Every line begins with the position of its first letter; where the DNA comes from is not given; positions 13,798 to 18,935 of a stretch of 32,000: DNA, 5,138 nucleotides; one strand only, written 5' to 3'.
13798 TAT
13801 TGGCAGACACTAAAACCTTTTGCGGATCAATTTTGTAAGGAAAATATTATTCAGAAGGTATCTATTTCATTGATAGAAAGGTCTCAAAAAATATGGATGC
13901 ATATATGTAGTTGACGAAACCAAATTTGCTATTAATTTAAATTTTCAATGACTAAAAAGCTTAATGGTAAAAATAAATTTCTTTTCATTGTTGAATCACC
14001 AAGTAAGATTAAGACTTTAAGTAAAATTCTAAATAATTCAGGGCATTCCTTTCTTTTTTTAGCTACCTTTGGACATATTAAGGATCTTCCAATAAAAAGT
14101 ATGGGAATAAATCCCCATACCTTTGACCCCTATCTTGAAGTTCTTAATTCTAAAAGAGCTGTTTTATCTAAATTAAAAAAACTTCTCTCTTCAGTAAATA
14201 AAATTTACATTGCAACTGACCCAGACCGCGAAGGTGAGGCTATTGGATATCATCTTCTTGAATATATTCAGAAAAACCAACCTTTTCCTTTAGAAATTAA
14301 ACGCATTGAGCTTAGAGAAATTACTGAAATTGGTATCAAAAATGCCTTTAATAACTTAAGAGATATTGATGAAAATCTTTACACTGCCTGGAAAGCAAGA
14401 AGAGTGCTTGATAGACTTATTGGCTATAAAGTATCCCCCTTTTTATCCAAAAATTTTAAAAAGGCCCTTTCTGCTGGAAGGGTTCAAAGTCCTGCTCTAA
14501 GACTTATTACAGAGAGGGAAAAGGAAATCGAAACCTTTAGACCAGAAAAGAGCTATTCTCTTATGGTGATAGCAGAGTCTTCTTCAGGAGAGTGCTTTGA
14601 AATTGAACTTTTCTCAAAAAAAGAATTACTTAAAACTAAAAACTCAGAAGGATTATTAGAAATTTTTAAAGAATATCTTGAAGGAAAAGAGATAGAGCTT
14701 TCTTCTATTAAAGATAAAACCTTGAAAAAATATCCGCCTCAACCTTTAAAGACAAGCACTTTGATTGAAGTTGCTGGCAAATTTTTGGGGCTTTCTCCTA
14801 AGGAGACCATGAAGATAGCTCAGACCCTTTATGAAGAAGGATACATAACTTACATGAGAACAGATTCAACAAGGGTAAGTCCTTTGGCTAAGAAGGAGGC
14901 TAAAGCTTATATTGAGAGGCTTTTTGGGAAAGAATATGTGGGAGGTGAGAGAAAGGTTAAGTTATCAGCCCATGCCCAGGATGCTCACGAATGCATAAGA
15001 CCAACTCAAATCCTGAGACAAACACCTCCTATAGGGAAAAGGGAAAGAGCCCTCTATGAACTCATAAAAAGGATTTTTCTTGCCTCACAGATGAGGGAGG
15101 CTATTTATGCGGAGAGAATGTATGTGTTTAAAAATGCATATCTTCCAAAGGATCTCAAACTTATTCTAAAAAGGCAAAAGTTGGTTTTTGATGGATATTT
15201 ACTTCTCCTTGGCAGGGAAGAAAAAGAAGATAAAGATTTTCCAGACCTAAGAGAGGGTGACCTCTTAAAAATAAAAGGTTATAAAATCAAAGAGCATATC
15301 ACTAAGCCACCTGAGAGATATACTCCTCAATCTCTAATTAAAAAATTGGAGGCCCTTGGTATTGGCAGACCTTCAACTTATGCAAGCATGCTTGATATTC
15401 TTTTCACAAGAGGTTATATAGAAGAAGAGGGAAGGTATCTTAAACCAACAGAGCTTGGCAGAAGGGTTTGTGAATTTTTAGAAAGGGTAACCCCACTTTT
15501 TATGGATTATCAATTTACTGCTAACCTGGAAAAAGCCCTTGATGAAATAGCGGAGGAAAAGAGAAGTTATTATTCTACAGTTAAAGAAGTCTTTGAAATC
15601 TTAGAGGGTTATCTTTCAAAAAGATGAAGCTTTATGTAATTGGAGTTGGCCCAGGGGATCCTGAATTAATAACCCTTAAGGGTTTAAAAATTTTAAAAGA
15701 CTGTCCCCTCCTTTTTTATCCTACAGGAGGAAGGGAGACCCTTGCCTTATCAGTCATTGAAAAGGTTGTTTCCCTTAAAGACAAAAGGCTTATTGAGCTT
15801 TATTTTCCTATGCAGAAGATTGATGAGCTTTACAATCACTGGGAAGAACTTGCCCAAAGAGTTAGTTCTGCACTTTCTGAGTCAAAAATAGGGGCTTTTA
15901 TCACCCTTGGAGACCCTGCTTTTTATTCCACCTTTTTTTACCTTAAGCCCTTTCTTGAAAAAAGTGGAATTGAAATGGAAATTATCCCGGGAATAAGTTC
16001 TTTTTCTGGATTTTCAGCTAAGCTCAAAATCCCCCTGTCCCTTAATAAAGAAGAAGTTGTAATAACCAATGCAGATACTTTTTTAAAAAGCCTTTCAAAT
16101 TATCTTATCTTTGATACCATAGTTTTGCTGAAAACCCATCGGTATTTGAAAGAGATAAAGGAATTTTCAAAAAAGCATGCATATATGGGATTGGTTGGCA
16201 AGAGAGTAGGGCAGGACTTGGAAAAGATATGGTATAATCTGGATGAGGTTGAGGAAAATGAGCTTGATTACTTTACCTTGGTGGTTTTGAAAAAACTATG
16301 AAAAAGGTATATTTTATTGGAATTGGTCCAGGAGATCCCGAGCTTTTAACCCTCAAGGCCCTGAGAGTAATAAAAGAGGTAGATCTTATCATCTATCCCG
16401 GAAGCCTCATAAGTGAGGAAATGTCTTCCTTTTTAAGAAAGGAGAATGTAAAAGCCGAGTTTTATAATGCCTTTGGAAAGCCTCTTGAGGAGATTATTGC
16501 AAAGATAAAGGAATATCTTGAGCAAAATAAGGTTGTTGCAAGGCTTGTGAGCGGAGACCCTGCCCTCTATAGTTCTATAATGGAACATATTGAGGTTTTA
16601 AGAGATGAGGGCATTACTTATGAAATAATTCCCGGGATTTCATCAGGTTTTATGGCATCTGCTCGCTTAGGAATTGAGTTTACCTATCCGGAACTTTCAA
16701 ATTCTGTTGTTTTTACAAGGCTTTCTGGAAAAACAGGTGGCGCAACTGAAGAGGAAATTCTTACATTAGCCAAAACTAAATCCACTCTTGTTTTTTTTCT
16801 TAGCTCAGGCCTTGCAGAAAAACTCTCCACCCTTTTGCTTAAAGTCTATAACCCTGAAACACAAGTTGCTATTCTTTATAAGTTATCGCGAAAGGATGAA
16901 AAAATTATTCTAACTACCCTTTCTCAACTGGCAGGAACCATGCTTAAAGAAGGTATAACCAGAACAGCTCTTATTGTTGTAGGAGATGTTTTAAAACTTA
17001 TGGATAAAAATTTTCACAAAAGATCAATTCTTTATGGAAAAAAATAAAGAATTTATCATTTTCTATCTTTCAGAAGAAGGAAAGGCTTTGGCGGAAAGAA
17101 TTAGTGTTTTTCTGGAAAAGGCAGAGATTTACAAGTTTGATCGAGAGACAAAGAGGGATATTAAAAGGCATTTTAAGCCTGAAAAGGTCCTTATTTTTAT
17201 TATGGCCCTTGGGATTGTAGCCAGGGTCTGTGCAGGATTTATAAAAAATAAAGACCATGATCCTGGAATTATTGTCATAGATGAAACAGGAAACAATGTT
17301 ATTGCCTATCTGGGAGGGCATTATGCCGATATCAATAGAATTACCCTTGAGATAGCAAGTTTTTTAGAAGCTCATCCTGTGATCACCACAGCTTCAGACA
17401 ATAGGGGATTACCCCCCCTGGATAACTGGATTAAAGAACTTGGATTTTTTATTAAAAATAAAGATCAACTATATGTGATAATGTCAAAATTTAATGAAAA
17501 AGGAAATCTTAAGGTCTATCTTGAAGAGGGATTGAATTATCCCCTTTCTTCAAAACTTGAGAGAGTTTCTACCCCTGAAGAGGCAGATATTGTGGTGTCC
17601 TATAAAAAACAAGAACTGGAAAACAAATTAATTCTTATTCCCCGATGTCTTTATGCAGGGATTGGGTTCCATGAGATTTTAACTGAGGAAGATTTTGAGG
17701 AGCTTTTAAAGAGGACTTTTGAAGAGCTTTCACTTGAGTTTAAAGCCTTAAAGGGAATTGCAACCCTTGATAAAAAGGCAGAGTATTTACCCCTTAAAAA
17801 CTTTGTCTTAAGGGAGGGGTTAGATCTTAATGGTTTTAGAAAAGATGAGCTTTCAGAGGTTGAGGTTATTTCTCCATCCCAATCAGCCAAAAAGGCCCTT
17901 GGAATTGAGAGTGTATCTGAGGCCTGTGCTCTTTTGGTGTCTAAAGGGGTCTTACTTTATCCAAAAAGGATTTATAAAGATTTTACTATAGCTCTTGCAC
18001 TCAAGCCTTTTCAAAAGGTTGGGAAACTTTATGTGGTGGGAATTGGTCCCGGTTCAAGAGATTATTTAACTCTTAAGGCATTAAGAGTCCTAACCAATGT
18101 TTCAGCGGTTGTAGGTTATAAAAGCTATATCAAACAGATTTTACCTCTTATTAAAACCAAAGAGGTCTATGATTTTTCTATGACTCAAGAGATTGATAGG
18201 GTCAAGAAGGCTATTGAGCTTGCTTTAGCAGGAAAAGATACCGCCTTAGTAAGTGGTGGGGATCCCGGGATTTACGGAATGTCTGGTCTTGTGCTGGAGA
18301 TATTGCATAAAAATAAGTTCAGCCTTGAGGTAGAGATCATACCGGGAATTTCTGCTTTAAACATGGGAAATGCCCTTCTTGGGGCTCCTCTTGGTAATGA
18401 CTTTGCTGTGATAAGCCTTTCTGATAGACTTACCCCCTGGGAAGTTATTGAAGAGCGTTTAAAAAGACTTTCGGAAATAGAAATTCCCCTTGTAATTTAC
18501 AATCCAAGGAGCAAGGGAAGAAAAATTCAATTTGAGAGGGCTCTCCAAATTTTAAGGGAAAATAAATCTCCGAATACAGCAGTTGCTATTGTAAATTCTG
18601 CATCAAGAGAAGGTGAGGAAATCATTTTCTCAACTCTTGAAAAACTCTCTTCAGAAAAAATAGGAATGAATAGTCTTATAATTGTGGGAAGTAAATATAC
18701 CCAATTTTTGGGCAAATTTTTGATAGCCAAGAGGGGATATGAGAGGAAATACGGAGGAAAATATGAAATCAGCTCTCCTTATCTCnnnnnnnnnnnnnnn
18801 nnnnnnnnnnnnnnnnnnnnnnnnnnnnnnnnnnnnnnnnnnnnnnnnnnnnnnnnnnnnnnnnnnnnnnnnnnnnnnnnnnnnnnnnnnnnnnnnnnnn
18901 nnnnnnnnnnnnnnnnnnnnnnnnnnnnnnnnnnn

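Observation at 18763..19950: Uncharacterised GATase1/BPL_N-like protein translationally coupled inside the cbi operon between cbiGH and cobU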

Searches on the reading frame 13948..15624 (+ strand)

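Call 4: search_protein_families(library=pfam, proteins=[window:13948-15624:+], max_evalue=0.1)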
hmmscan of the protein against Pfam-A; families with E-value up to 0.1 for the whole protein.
window:13948-15624:+ (559 aa): 3 families
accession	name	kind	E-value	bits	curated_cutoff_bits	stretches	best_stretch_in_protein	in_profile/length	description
PF01131.25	Topoisom_bac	-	7.5e-116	387.9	35.1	1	140-543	2-408/411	DNA topoisomerase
PF01751.28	Toprim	-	8.3e-20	71.2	23.1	1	12-119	2-95/96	Toprim domain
PF13662.12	Toprim_4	-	0.021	15.5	25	1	75-108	41-73/85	Toprim domain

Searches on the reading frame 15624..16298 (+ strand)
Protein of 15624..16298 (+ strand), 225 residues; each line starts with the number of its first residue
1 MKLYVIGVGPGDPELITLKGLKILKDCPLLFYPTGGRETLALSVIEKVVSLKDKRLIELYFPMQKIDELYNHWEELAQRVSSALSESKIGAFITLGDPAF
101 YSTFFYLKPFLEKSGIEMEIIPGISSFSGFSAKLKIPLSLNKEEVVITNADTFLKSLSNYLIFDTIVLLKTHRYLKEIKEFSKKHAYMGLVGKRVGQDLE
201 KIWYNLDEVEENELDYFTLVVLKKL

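Call 4: search_protein_families(library=pfam, proteins=[window:15624-16298:+], max_evalue=0.1)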
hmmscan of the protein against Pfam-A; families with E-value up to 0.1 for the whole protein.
window:15624-16298:+ (225 aa): 1 family
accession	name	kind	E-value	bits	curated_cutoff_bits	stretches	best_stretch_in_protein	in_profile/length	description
PF00590.25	TP_methylase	-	9.1e-39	134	27.8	1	2-203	1-204/212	Tetrapyrrole (Corrin/Porphyrin) Methylases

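Call 10: search_protein_families(library=ncbifam, proteins=[window:15624-16298:+], max_evalue=1e-10)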
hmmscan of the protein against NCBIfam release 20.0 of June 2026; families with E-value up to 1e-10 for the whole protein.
window:15624-16298:+ (225 aa): 16 families
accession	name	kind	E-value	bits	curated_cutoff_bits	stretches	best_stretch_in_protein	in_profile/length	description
TIGR01467.1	cobI_cbiL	equivalog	5.4e-58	196.1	163.25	1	1-224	1-230/230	precorrin-2 C(20)-methyltransferase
NF004062.0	PRK05576.1-5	equivalog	2.2e-40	138.4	194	1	1-224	1-217/219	cobalt-factor II C(20)-methyltransferase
NF004614.0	PRK05948.1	equivalog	5.4e-37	127.5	251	1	3-224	8-236/242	precorrin-2 C(20)-methyltransferase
NF004059.0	PRK05576.1-2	equivalog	2.3e-36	125.7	274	1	2-224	3-230/236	cobalt-factor II C(20)-methyltransferase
NF004061.0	PRK05576.1-4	equivalog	8.8e-32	110.6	265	1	2-224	4-231/237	cobalt-factor II C(20)-methyltransferase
NF004058.0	PRK05576.1-1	equivalog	2e-31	109.2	239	1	2-223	3-219/221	cobalt-factor II C(20)-methyltransferase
NF004647.0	PRK05990.1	equivalog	6.7e-24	84.7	271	1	2-222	7-237/245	precorrin-2 C(20)-methyltransferase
NF004063.0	PRK05576.1-6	equivalog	1.2e-23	83.7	235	1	1-219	1-209/235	cobalt-factor II C(20)-methyltransferase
NF004060.0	PRK05576.1-3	equivalog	6.3e-22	78.3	189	1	3-224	2-201/202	cobalt-factor II C(20)-methyltransferase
TIGR02434.1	CobF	equivalog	8.8e-18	64.8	195.8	1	2-182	2-200/250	precorrin-6A synthase (deacetylating)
TIGR01465.1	cobM_cbiF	equivalog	5e-17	62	259.65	1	4-148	2-134/247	precorrin-4 C(11)-methyltransferase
NF004455.0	PRK05787.1-3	equivalog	3.2e-15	56.3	258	1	2-184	2-169/221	cobalt-precorrin-7 (C(5))-methyltransferase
TIGR02467.1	CbiE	equivalog_domain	2.4e-13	50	92.9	1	5-139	1-116/204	precorrin-6y C5,15-methyltransferase (decarboxylating) subunit CbiE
NF004790.0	PRK06136.1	subfamily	5.4e-12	45.8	198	0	2-32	5-35/250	uroporphyrinogen-III C-methyltransferase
TIGR01469.1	cobA_cysG_Cterm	equivalog_domain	8.3e-12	45.4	185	0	2-32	2-32/238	uroporphyrinogen-III C-methyltransferase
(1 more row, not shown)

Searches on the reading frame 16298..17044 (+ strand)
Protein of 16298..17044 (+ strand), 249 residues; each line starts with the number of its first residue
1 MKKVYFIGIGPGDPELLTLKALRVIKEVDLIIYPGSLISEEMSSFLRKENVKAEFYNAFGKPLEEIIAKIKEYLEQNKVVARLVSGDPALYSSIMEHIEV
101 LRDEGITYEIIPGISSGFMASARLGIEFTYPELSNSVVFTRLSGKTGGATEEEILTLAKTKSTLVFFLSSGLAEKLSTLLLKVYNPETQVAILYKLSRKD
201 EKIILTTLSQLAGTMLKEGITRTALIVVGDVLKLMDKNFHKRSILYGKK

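Call 4: search_protein_families(library=pfam, proteins=[window:16298-17044:+], max_evalue=0.1)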
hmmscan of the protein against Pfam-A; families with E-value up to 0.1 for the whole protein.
window:16298-17044:+ (249 aa): 3 families
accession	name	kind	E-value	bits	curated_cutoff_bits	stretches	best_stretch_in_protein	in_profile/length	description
PF00590.25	TP_methylase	-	1.5e-49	169.2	27.8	1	3-212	1-212/212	Tetrapyrrole (Corrin/Porphyrin) Methylases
PF04055.27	Radical_SAM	-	0.018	15.7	29.5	1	61-108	28-80/166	Radical SAM superfamily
PF22208.1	Cas_Csm6_CARF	-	0.028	14.6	27.5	0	48-95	7-54/106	Cas_Csm6 CARF domain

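Call 10: search_protein_families(library=ncbifam, proteins=[window:16298-17044:+], max_evalue=1e-10)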
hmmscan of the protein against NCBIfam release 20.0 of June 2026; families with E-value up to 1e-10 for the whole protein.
window:16298-17044:+ (249 aa): 21 families
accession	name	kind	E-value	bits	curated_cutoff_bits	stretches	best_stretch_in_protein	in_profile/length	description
TIGR01465.1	cobM_cbiF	equivalog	2.2e-67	226.9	259.65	1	4-248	1-240/247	precorrin-4 C(11)-methyltransferase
NF012017.0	PRK15473.1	equivalog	1.4e-55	188.4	408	1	1-240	7-241/257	cobalt-precorrin-4 methyltransferase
NF004790.0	PRK06136.1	subfamily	2.6e-45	155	198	1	1-238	3-243/250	uroporphyrinogen-III C-methyltransferase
NF007922.1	PRK10637.1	equivalog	9e-42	143.6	400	1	3-232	218-449/450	siroheme synthase CysG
TIGR01469.1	cobA_cysG_Cterm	equivalog_domain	2.3e-39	135.6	185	1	3-234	2-236/238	uroporphyrinogen-III C-methyltransferase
NF005524.0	PRK07168.1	equivalog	6.4e-26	90.9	603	1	4-249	5-253/474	uroporphyrin-III C-methyltransferase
TIGR01467.1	cobI_cbiL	equivalog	5.1e-22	78.4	163.25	1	3-129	2-142/230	precorrin-2 C(20)-methyltransferase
TIGR02467.1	CbiE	equivalog_domain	6.4e-21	74.8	92.9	1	6-213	1-193/204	precorrin-6y C5,15-methyltransferase (decarboxylating) subunit CbiE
NF004455.0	PRK05787.1-3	equivalog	3.8e-20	72.4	258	1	3-213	2-203/221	cobalt-precorrin-7 (C(5))-methyltransferase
NF004460.0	PRK05787.2-3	equivalog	1e-19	70.9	291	1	4-212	2-193/207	cobalt-precorrin-7 (C(5))-methyltransferase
NF004423.0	PRK05765.1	equivalog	1.8e-19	70.3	332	1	1-234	2-229/247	precorrin-3B C(17)-methyltransferase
NF004459.0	PRK05787.2-2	equivalog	1.4e-17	64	298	1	2-212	2-197/210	cobalt-precorrin-7 (C(5))-methyltransferase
NF004062.0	PRK05576.1-5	equivalog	1.6e-16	60.4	194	1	3-138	2-143/219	cobalt-factor II C(20)-methyltransferase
NF004058.0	PRK05576.1-1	equivalog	1.7e-16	60.4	239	1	1-124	1-134/221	cobalt-factor II C(20)-methyltransferase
NF004647.0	PRK05990.1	equivalog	3.2e-16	59.5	271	0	4-33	8-37/245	precorrin-2 C(20)-methyltransferase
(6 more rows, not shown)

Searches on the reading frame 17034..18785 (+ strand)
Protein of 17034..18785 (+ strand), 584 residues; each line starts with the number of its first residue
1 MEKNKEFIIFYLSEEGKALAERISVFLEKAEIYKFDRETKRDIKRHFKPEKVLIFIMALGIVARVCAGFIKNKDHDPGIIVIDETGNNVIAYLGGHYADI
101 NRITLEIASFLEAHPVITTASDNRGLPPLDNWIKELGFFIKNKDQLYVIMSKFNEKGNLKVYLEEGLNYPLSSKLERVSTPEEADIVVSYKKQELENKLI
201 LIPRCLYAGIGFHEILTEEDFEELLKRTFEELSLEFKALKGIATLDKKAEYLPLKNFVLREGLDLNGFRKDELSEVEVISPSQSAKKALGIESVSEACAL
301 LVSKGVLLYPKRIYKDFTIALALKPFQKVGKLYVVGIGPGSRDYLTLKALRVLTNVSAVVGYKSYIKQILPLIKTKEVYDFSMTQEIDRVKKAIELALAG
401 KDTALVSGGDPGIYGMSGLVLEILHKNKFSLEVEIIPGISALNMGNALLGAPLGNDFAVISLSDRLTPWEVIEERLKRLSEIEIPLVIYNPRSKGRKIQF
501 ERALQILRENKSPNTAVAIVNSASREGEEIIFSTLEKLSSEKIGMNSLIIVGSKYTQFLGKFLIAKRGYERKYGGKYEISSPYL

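Call 4: search_protein_families(library=pfam, proteins=[window:17034-18785:+], max_evalue=0.1)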
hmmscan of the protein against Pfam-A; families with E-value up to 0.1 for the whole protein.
window:17034-18785:+ (584 aa): 4 families
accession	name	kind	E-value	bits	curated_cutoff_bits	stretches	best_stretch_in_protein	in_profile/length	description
PF00590.25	TP_methylase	-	1.1e-39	137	27.8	1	331-538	1-211/212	Tetrapyrrole (Corrin/Porphyrin) Methylases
PF11760.13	CbiG_N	-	6.2e-26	90.7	25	1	44-122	4-82/82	Cobalamin synthesis G N-terminal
PF01890.21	CbiG_C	-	3.4e-22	79.6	27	1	206-322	1-117/117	Cobalamin synthesis G C-terminus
PF00781.29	DAGK_cat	-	0.014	15.4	23.6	0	362-438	15-89/125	Diacylglycerol kinase catalytic domain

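Call 10: search_protein_families(library=ncbifam, proteins=[window:17034-18785:+], max_evalue=1e-10)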
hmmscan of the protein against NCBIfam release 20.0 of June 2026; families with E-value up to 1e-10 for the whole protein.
window:17034-18785:+ (584 aa): 26 families (the best 25 are shown)
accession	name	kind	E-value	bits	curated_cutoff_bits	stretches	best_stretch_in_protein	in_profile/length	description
TIGR01466.1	cobJ_cbiH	equivalog_domain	4e-83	278.6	246.35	1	332-570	1-239/239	precorrin-3B C(17)-methyltransferase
NF012022.0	PRK15478.1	equivalog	5e-69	232.4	425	1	332-570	2-240/241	precorrin-3B C(17)-methyltransferase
NF004423.0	PRK05765.1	equivalog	2.8e-65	220.3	332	1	329-573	2-245/247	precorrin-3B C(17)-methyltransferase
NF004466.0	PRK05788.1-4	equivalog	1.2e-55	189.1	326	1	9-321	5-330/335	cobalt-precorrin 5A hydrolase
NF004648.0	PRK05991.1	equivalog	4.2e-50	170.6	391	1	329-558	2-233/254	precorrin-3B C(17)-methyltransferase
NF004467.0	PRK05788.1-5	equivalog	5.4e-34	117.8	376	1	8-322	10-323/326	cobalt-precorrin 5A hydrolase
NF004463.0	PRK05788.1-1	equivalog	3.9e-32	111.8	546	1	27-134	39-146/351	cobalt-precorrin 5A hydrolase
NF004464.0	PRK05788.1-2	equivalog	1.6e-29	103.2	489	1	39-312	48-323/343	cobalt-precorrin 5A hydrolase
NF004465.0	PRK05788.1-3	equivalog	1.3e-26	93.5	281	1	19-322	15-289/290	cobalt-precorrin 5A hydrolase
NF005441.0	PRK07027.1-5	equivalog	2.9e-26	92.4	358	1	10-122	6-130/263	cobalamin biosynthesis protein CbiG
NF005440.0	PRK07027.1-4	equivalog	1.7e-25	89.9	395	1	5-123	5-126/257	cobalamin biosynthesis protein CbiG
NF004459.0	PRK05787.2-2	equivalog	1.5e-23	83.5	298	1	331-551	3-209/210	cobalt-precorrin-7 (C(5))-methyltransferase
NF007922.1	PRK10637.1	equivalog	7.4e-20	71.3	400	1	328-553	215-447/450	siroheme synthase CysG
TIGR02467.1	CbiE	equivalog_domain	2.5e-19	69.5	92.9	1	334-549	1-202/204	precorrin-6y C5,15-methyltransferase (decarboxylating) subunit CbiE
TIGR01469.1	cobA_cysG_Cterm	equivalog_domain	2.7e-19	69.9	185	1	330-552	1-231/238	uroporphyrinogen-III C-methyltransferase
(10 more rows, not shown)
